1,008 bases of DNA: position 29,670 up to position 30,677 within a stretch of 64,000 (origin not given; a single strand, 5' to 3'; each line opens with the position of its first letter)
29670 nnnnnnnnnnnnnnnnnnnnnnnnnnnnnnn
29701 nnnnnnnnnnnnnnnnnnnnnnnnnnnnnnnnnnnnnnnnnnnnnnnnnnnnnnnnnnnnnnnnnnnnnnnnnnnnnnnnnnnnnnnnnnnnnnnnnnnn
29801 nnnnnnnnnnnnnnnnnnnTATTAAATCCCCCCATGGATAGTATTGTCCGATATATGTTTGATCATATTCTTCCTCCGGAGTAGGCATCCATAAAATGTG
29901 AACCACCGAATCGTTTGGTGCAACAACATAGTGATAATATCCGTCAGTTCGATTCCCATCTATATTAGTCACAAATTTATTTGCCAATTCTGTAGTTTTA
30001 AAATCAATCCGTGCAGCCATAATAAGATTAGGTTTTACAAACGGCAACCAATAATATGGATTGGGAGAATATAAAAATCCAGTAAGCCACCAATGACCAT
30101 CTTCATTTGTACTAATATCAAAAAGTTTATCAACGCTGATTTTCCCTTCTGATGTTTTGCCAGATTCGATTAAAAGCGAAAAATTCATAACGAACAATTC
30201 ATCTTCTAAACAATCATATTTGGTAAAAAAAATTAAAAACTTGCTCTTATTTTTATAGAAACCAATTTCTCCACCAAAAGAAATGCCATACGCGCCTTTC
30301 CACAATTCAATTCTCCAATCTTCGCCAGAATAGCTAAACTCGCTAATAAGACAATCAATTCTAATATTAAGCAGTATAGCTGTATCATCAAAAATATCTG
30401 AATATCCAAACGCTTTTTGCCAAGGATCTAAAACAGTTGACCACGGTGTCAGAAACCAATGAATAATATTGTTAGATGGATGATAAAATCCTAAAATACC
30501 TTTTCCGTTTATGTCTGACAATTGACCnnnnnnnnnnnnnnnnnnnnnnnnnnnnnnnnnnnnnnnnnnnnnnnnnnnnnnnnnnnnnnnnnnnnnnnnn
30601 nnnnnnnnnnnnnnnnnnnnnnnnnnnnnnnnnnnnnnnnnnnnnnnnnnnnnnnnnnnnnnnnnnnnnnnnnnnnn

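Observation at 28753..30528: Unassigned ~235-aa RHS C-terminal toxin domain translationally coupled to an LRR lipoprotein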

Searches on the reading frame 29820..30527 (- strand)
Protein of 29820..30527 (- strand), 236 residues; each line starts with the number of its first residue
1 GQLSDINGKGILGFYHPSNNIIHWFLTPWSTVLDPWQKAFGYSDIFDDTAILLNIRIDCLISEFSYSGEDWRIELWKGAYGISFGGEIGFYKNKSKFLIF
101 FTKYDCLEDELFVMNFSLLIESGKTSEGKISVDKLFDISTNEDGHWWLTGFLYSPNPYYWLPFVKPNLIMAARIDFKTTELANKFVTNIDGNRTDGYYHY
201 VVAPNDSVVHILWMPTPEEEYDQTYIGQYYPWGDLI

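Call 8: search_protein_families(library=pfam, proteins=[window:29820-30527:-], max_evalue=0.1)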
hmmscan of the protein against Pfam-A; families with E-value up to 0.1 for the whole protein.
window:29820-30527:- (236 aa): 1 family
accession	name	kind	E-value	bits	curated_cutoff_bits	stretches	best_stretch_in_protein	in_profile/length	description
PF14751.11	DUF4474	-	2.3e-28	99.7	23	1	30-201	20-173/240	Domain of unknown function (DUF4474)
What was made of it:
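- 29820..30527 (-): C-terminal tail (aa 1234-1469), the predicted toxin domain of family DUF4474. The Pfam match covers aa 1263-1432, window 29931-30440. PF14751, E 2.3e-28 (call 8).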

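Call 9: search_protein_families(library=ncbifam, proteins=[window:29820-30527:-], max_evalue=0.1)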
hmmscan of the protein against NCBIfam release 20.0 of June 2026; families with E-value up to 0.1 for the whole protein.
window:29820-30527:- (236 aa): 0 families

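Call 12: find_homologous_proteins(query=window:29820-30527:-, max_evalue=0.001)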
Query window:29820-30527:- (236 aa): 4 proteins with E <= 0.001 among 132 candidates.
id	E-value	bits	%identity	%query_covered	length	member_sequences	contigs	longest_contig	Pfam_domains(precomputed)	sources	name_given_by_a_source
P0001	1.0e-34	138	41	92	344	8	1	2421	PF25023.2,PF14751.12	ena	-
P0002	1.1e-10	60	34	70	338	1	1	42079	PF14751.12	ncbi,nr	ncbi:MAG: DUF4474 domain-containing protein [Peptococcaceae bacterium]|nr:DUF4474 domain-containing 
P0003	2.8e-7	48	26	67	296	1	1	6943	PF14751.12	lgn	-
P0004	1.7e-5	43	35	64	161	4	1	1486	PF14751.12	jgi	jgi:hypothetical protein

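Call 13: search_solved_structures(query=window:29820-30527:-, max_evalue=10)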
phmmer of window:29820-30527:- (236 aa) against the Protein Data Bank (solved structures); distinct sequences matched with E-value up to 10: 0.

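Call 17: find_homologous_proteins(query=A1, max_evalue=0.001)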
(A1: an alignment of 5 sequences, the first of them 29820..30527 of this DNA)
Query A1 (5 sequences) (236 aa, profile of the alignment): 56 proteins with E <= 0.001 among 4037 candidates.
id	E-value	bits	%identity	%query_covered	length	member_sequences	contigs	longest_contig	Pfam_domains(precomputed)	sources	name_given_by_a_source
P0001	3.7e-110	386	41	92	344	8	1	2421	PF25023.2,PF14751.12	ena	-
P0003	1.4e-107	378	26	67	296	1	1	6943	PF14751.12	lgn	-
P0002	1.1e-96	342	34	70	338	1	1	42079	PF14751.12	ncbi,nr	ncbi:MAG: DUF4474 domain-containing protein [Peptococcaceae bacterium]|nr:DUF4474 domain-containing 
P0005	1.2e-67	247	32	79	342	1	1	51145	PF14751.12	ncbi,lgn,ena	-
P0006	3.9e-66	242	33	71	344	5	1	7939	PF14751.12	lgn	-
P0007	2.2e-65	239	30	75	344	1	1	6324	PF14751.12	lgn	-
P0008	2.4e-62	229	28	84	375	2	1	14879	PF14751.12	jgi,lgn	-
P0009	9.8e-61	224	34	70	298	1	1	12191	PF14751.12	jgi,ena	-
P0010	1.2e-60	224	31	81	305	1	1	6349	PF14751.12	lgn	-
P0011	2.2e-60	223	28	73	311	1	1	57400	PF14751.12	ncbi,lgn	-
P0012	2.2e-59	219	36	50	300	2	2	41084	PF14751.12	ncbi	ncbi:MAG: DUF4474 domain-containing protein [Desulfitobacteriaceae bacterium]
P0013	1.0e-58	217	33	67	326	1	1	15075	PF14751.12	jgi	-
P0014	1.5e-57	213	32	76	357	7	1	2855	PF14751.12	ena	-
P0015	2.0e-57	213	32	77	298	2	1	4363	PF14751.12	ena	-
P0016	3.1e-57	212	36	51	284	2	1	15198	PF14751.12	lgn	-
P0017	1.6e-56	210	30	82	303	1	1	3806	PF14751.12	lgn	-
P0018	2.1e-55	206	32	74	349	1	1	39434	PF14751.12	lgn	-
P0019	5.2e-54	202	31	78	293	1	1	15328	PF14751.12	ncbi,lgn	-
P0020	5.5e-53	198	32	77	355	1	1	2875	PF14751.12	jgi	jgi:hypothetical protein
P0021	9.7e-52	194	30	88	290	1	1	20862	PF14751.12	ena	-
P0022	3.9e-50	189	28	81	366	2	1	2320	PF14751.12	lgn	-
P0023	1.4e-49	187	28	81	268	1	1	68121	PF14751.12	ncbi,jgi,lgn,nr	ncbi:MAG: DUF4474 domain-containing protein [Oscillospiraceae bacterium]|jgi:hypothetical protein|nr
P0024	3.1e-49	186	36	75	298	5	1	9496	PF14751.12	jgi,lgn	jgi:hypothetical protein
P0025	4.8e-49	186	27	80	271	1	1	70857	PF14751.12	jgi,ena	-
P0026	5.1e-49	185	32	81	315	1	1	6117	PF14751.12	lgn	-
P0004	1.4e-48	184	35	64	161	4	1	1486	PF14751.12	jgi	jgi:hypothetical protein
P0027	2.3e-48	183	31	83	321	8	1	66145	PF14751.12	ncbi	-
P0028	3.3e-47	180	32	67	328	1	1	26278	PF14751.12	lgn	-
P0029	2.4e-46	177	29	66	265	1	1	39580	PF14751.12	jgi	jgi:uncharacterized membrane protein YgdD (TMEM256/DUF423 family)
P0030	2.5e-46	177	30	65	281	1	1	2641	PF14751.12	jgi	jgi:CYTH domain-containing protein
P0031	3.4e-46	176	28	67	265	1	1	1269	PF14751.12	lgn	-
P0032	9.2e-46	175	24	78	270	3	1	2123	PF14751.12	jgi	-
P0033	5.0e-45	172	31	83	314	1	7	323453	PF14751.12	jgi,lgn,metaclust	metaclust:\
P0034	5.0e-45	172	29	79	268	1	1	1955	PF14751.12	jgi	jgi:hypothetical protein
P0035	1.7e-44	171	35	62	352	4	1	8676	PF14751.12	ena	-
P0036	1.8e-44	170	32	71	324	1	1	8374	PF14751.12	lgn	-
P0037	7.5e-44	168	32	66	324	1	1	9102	PF14751.12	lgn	-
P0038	7.9e-44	168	30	65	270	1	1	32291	PF14751.12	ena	-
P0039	8.1e-44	168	31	66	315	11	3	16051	PF14751.12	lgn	-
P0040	1.2e-43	168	38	50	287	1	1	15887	PF14751.12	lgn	-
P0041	5.6e-42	162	33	59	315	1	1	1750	PF14751.12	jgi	jgi:hypothetical protein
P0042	2.9e-40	157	35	51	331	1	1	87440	PF14751.12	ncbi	-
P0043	7.4e-40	155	29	65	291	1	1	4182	PF14751.12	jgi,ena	-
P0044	1.3e-39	155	30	67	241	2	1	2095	PF14751.12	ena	-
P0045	4.6e-39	153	28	62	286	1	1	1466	PF14751.12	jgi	-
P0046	9.4e-39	152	45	23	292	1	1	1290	PF14751.12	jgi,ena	-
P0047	6.6e-38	149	27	75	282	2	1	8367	PF14751.12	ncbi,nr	ncbi:MAG: DUF4474 domain-containing protein [Oscillospiraceae bacterium]|nr:DUF4474 domain-containin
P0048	3.1e-37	147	32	82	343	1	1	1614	PF14751.12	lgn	-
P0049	2.2e-35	141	33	49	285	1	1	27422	PF14751.12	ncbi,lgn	-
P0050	9.4e-34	135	32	52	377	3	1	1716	PF14751.12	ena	-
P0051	1.0e-32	132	29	64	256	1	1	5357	PF14751.12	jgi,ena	-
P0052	1.8e-31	128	27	75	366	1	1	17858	PF14751.12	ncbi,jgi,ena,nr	ncbi:MAG: DUF4474 domain-containing protein [Firmicutes bacterium]|nr:DUF4474 domain-containing prot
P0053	4.8e-30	123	32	53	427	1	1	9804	PF14751.12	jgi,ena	-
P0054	9.7e-30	122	30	88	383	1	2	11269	PF14751.12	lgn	-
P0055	8.7e-29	119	33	65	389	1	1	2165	PF25023.2,PF14751.12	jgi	jgi:RHS repeat-associated protein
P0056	8.2e-26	109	30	75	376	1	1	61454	PF14751.12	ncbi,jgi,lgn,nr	ncbi:MAG: DUF4474 domain-containing protein [Oscillospiraceae bacterium]|jgi:hypothetical protein|nr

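Call 23: find_related_loci(query=A2, collection=genome_contigs, flank=6000)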
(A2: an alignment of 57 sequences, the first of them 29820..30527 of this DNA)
Query A2 (236 aa) in genome_contigs; peptide patterns used: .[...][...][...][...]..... (x = any residue, [..] = any of these).
598 stretches matched a pattern (row limit reached: there are more); 595 encode a relative of the query (tblastn E <= 1e-3); the best 80 are kept; 80 distinct loci.
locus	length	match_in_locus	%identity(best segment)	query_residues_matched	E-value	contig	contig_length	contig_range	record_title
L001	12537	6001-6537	34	31-224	3e-25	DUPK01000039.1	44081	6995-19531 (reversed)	MAG TPA_asm: Clostridiales bacterium isolate AS08sgBPME_301 182415_AS08, whole genome shotgun sequence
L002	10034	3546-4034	34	29-209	1e-24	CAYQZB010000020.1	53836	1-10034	MAG TPA_asm: uncultured Lachnospiraceae bacterium isolate SRP199465_co1_697 genome assembly, contig: NODE_1191_length_53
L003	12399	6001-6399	38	31-187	1e-23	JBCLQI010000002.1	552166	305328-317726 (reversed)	Lachnospiraceae bacterium 48-33 voucher GPTB0118 scaffold2, whole genome shotgun sequence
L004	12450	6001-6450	36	31-197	3e-23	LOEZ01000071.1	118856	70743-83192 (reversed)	MAG: Gracilibacter sp. BRH_c7a BRHa_1005192, whole genome shotgun sequence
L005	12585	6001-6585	32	11-226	5e-23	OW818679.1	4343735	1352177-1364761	metagenome genome assembly, chromosome: 1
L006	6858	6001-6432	36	33-189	6e-23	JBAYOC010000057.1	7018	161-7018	MAG: Anaerovoracaceae bacterium isolate SO_2016_LW2_103 scaffold24302_LW138R_2016, whole genome shotgun sequence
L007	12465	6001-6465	34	15-189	2e-22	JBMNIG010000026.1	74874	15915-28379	MAG: Eubacteriales bacterium isolate SBF912LR0HQ0222 contig_57861, whole genome shotgun sequence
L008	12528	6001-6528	33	15-213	5e-22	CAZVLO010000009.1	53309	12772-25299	MAG TPA_asm: uncultured Papillibacter sp. isolate SRP239243_co1_361 genome assembly, contig: NODE_710_length_53309_cov_3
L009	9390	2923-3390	33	13-189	1e-21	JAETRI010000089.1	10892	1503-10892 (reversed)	MAG: Lachnospiraceae bacterium isolate S29_Bin8 scaffold_5167, whole genome shotgun sequence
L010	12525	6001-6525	32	31-220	1e-21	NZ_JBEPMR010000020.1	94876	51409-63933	Faecalicatena orotica strain DSM 1287 Ga0480167_20, whole genome shotgun sequence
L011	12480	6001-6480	30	31-214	3e-21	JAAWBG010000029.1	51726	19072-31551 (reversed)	MAG: Lachnospiraceae bacterium isolate ABMPRH_237_1 k141_537738, whole genome shotgun sequence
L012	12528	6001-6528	32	15-213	7e-21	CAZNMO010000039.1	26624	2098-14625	MAG TPA_asm: uncultured Clostridiaceae bacterium isolate binchicken_co158_98 genome assembly, contig: NODE_1595_length_2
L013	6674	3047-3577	30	31-224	5e-21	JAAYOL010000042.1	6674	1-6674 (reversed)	MAG: Clostridiales bacterium isolate AS21ysBPME_39 39010_AS21, whole genome shotgun sequence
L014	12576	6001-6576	29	15-230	8e-21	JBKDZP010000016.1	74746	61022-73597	MAG: Bacilli bacterium isolate VLC_121 c_000001135033, whole genome shotgun sequence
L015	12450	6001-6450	34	31-197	3e-20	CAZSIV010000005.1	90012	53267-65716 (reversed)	MAG TPA_asm: uncultured Oscillospiraceae bacterium isolate SRP287540_co1_231 genome assembly, contig: NODE_163_length_90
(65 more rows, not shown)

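Call 24: search_protein_representatives(alignment_id=A1)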
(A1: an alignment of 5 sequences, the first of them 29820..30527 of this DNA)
Query: 5 sequences, 277 profile positions. Proteins with E-value up to 0.001 (for the whole library): 1860; up to 1e-10: 1309; up to 1e-30: 577. The best 150 are listed.
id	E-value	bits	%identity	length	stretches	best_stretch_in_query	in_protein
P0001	1.2e-110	385.9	-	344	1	5-276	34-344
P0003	4.4e-108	377.5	-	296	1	1-275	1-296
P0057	9.3e-100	350.2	-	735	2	39-262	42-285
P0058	2.2e-74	266.9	-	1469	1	8-276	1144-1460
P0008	7.5e-63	229.1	-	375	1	68-265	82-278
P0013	3.2e-59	217.2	-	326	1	75-276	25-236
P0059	2.4e-58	214.3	-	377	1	66-276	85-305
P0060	1.2e-54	202.2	-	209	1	85-274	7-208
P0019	1.6e-54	201.8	-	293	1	25-274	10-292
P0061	1.6e-53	198.5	-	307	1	76-263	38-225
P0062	9.5e-53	196.0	-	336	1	65-268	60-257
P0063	1.0e-52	195.8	-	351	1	73-266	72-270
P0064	5.9e-52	193.4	-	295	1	84-266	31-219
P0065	1.0e-51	192.6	-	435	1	79-276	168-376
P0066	1.1e-51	192.5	-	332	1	78-261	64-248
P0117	4.2e-46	174.2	-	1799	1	83-266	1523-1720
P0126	1.0e-45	172.9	-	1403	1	5-266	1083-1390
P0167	3.8e-44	167.7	-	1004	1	59-267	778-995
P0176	6.6e-44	167.0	-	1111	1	81-264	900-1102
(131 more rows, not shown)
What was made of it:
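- DUF4474 is a large family: 1860 representative clusters at E <= 1e-3 (call 24).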

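Call 25: predict_structure(alignment_id=A2)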
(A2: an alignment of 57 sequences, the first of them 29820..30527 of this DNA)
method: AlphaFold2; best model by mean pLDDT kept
length: 236 residues; sequences in the alignment: 57
mean_pLDDT: 85.4   pTM: 0.84
mean pLDDT of the five models: 85.4, 85.3, 84.8, 81.0, 80.7
residues with pLDDT >= 90: 122; 70-90: 88; 50-70: 17; < 50: 9
segments of 3 or more residues with pLDDT < 50: 1-7
pLDDT, mean of each block of 10 residues (from residue 1): 47 75 78 89 90 89 96 94 94 87 93 96 91 93 94 87 86 96 93 67 84 86 77 59
secondary structure, 60 per line:
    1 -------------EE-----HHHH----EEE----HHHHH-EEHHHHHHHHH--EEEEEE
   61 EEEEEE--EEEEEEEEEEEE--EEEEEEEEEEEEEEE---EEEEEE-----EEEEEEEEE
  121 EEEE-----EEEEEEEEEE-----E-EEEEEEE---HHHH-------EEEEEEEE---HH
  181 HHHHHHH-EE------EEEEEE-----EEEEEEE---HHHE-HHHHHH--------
elements in order: H21-24 E29-31 H36-40 H44-52 E55-66 E69-80 E83-97 E101-106 E112-124 E130-139 E147-153 H157-160 E168-175 H179-187 E197-202 E208-214 H223-228
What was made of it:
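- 29820..30527 (-): AlphaFold model with pLDDT 85.4 and pTM 0.84, mostly long antiparallel strands (call 25).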

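Call 28: fold_search(model_id=the predicted structure, library=pdb)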
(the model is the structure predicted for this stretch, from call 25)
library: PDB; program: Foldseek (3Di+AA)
matches with E <= 10: 817; with E <= 0.001: 0
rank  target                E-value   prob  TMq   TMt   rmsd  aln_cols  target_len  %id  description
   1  3m24_C                1.6e-02  0.14  0.14  0.15  14.8       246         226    6  Crystal structure of TagBFP fluorescent protein (released 2010-05-26)
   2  5yt1_B                1.7e-02  0.12  0.13  0.13  14.8       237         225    7  Crystal structrure of near infrared fluoresecent protein mNeptune684 (released 2018-11-21)
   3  8c0n_C                2.1e-02  0.08  0.11  0.12  15.4       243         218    6  Crystal structure of the red form of the mTagFT fluorescent timer (released 2023-03-08)
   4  5yt1_A                2.2e-02  0.11  0.13  0.14  14.8       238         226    6  Crystal structrure of near infrared fluoresecent protein mNeptune684 (released 2018-11-21)
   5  8c0n_A                2.4e-02  0.08  0.11  0.12  15.4       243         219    6  Crystal structure of the red form of the mTagFT fluorescent timer (released 2023-03-08)
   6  3svs_A                3.4e-02  0.10  0.13  0.14  14.7       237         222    5  Crystal structure of mkate mutant S158A/S143C at pH 4.0 (released 2011-09-14)
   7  3m24_A                3.4e-02  0.10  0.13  0.14  14.9       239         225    5  Crystal structure of TagBFP fluorescent protein (released 2010-05-26)
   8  3aad_B                4.0e-02  0.21  0.19  0.26  17.6       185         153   11  Structure of the histone chaperone CIA/ASF1-double bromodomain complex linking histone modifications and site-specific (released 2010-04-28)
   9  4w6r_G                4.7e-02  0.08  0.12  0.14  15.4       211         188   10  Crystal Structure of Full-Length Split GFP Mutant D102C Disulfide Dimer, P 1 Space Group (released 2015-02-18)
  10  5bql_C                5.0e-02  0.08  0.13  0.14  14.8       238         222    7  Fluorescent protein cyOFP (released 2016-06-01)
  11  3pib_D                5.0e-02  0.08  0.13  0.14  15.1       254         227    6  Crystal structure of red fluorescent protein eqFP578 crystallized at pH 5.5 (released 2011-05-25)
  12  3svr_B                5.3e-02  0.11  0.14  0.14  15.2       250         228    5  Crystal structure of mkate mutant S158A/S143C at pH 7.5 (released 2011-09-14)
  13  3pib_B                5.3e-02  0.08  0.13  0.13  15.3       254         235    6  Crystal structure of red fluorescent protein eqFP578 crystallized at pH 5.5 (released 2011-05-25)
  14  7vcq_F                5.6e-02  0.21  0.20  0.28  18.2       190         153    9  structure of viral protein BKRF4 in complex with H3.3-H4-ASF1 (released 2022-08-03)
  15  3m24_D                5.6e-02  0.08  0.13  0.14  14.8       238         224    5  Crystal structure of TagBFP fluorescent protein (released 2010-05-26)
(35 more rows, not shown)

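Call 29: search_solved_structures(query=A2, max_evalue=10)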
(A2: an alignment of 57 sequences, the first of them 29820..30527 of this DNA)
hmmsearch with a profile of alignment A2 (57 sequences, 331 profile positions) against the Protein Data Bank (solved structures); distinct sequences matched with E-value up to 10: 1.
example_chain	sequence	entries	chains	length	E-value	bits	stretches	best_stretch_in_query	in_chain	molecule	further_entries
3gde_A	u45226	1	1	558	1.6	11.2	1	203-312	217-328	DNA ligase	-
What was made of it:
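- On Known toxin or hydrolase folds (nuclease, deaminase, ART, peptidase, lipase, lysozyme, TelC, colicin M, beta-pore-formers): PDB sequence and profile searches were empty (calls 13, 29).
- Tried and rejected: Solved relatives. phmmer and a profile hmmsearch against PDB sequences gave nothing credible; the best hit was a DNA ligase at E 1.6 (calls 13, 29).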

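Call 34: fold_search(model_id=the predicted structure, library=viral)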
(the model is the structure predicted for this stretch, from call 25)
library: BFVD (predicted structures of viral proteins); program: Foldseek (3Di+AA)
matches with E <= 10: 631; with E <= 0.001: 0
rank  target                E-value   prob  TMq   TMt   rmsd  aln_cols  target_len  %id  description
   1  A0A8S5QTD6            3.1e-03  0.41  0.19  0.07  17.9       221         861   10  Uncharacterized protein (Fragment) [Siphoviridae sp. ctyHC15]
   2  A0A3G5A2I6            1.3e-02  0.25  0.14  0.11  15.3       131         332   12  TRAF-type domain-containing protein [Harvfovirus sp.]
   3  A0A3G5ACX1            2.0e-02  0.14  0.12  0.09  17.9       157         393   10  RING-type domain-containing protein [Hyperionvirus sp.]
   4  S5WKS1                3.5e-02  0.63  0.20  0.32   6.8       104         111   13  Uncharacterized protein [Pseudomonas phage PaBG]
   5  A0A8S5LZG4            3.9e-02  0.33  0.18  0.20   9.4       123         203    8  Uncharacterized protein [Siphoviridae sp. ctCsv15]
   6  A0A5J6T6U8            5.2e-02  0.21  0.19  0.23  11.2       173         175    7  (no name in the UniProt tables at hand)
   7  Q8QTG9                8.1e-02  0.66  0.27  0.44   7.8       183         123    8  WSSV032 [White spot syndrome virus]
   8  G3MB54                8.1e-02  0.18  0.15  0.22  17.3       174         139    9  Gp674 [Bacillus phage G]
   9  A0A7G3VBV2            8.1e-02  0.11  0.17  0.11  18.8       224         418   11  Hydrolase [Arthrobacter phage Bumble]
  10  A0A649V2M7            1.0e-01  0.08  0.12  0.07  16.3       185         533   10  Rhamnogalacturonase A/B/Epimerase-like pectate lyase domain-containing protein [Leuconostoc phage P965]
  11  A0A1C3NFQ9            1.3e-01  0.08  0.14  0.08  21.8       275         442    6  (no name in the UniProt tables at hand)
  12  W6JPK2                1.3e-01  0.18  0.22  0.24  10.6       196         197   10  Uncharacterized protein [Alphaentomopoxvirus acuprea]
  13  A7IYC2                1.4e-01  0.38  0.24  0.14  15.6       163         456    6  Gp51 [Corynebacterium phage P1201]
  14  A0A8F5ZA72            1.5e-01  0.05  0.12  0.08  16.0       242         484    6  Phosphoprotein [Human respiratory syncytial virus]
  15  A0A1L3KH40            1.7e-01  0.25  0.21  0.22  18.2       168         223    6  (no name in the UniProt tables at hand)
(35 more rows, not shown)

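Call 35: search_protein_families(library=pfam, proteins=[P0117, P0176, P0167, P0126], max_evalue=0.001)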
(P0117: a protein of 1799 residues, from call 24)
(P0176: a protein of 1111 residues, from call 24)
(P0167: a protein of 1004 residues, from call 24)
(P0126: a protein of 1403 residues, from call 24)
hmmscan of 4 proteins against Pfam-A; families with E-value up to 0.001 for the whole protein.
P0117 (1799 aa): 5 families
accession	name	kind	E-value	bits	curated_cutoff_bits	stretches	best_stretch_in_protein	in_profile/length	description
PF14751.11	DUF4474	-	7.2e-65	219.2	23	1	1523-1753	3-220/240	Domain of unknown function (DUF4474)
PF00082.27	Peptidase_S8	-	3.5e-55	187.8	21.8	1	204-461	2-273/288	Subtilase family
PF01551.29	Peptidase_M23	-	9.1e-27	93.5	28.7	1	1247-1337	2-89/96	Peptidase family M23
PF13517.12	FG-GAP_3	-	0.00014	22.8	26.9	0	657-726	1-59/61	FG-GAP-like repeat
PF07705.17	CARDB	-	0.00032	21.3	22.7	0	999-1088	2-84/101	CARDB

P0176 (1111 aa): 4 families
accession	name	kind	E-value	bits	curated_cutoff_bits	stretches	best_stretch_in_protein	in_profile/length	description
PF14751.11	DUF4474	-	5e-53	180.4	23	1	901-1109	2-189/240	Domain of unknown function (DUF4474)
PF25490.1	DUF7910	-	2.4e-42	144.8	35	5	463-498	15-50/140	Domain of unknown function (DUF7910)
PF00882.24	Zn_dep_PLPC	-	6e-13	49.5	26.8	1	5-175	1-152/167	Zinc dependent phospholipase C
PF01477.28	PLAT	-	3.8e-10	41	23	1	569-655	2-87/117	PLAT/LH2 domain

P0167 (1004 aa): 7 families
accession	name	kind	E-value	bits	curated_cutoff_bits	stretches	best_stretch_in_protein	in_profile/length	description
PF02368.24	Big_2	-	5.6e-84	276.6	22.8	9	57-130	2-76/79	Bacterial Ig-like domain (group 2)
PF14751.11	DUF4474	-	2.6e-46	158.4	23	1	816-997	8-189/240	Domain of unknown function (DUF4474)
PF22359.2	Big-like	-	6.3e-13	49.2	27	0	682-727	6-48/48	Bacterial Ig-like domain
PF02494.22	HYR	-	7e-10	39.5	21.7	0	432-473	40-79/81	HYR domain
PF21764.3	Invasin_D4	-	1.3e-08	35.6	27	0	81-112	30-60/88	Invasin, domain 4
PF25136.1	DUF7823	-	3.7e-05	24.7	27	0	308-326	49-67/109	Domain of unknown function (DUF7823)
PF16820.11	PKD_3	-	0.00013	22.2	26.3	0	156-195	17-52/68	PKD-like domain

P0126 (1403 aa): 2 families
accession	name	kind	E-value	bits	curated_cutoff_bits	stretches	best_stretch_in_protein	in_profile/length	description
PF14751.11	DUF4474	-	5.7e-31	108.2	23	1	1207-1364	20-167/240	Domain of unknown function (DUF4474)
PF05593.20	RHS_repeat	-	1.8e-27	95.6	22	2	327-357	1-31/38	RHS Repeat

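Call 36: search_protein_families(library=padloc, proteins=[window:29820-30527:-], max_evalue=0.01)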
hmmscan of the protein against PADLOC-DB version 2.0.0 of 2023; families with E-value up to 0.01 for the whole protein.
window:29820-30527:- (236 aa): 0 families
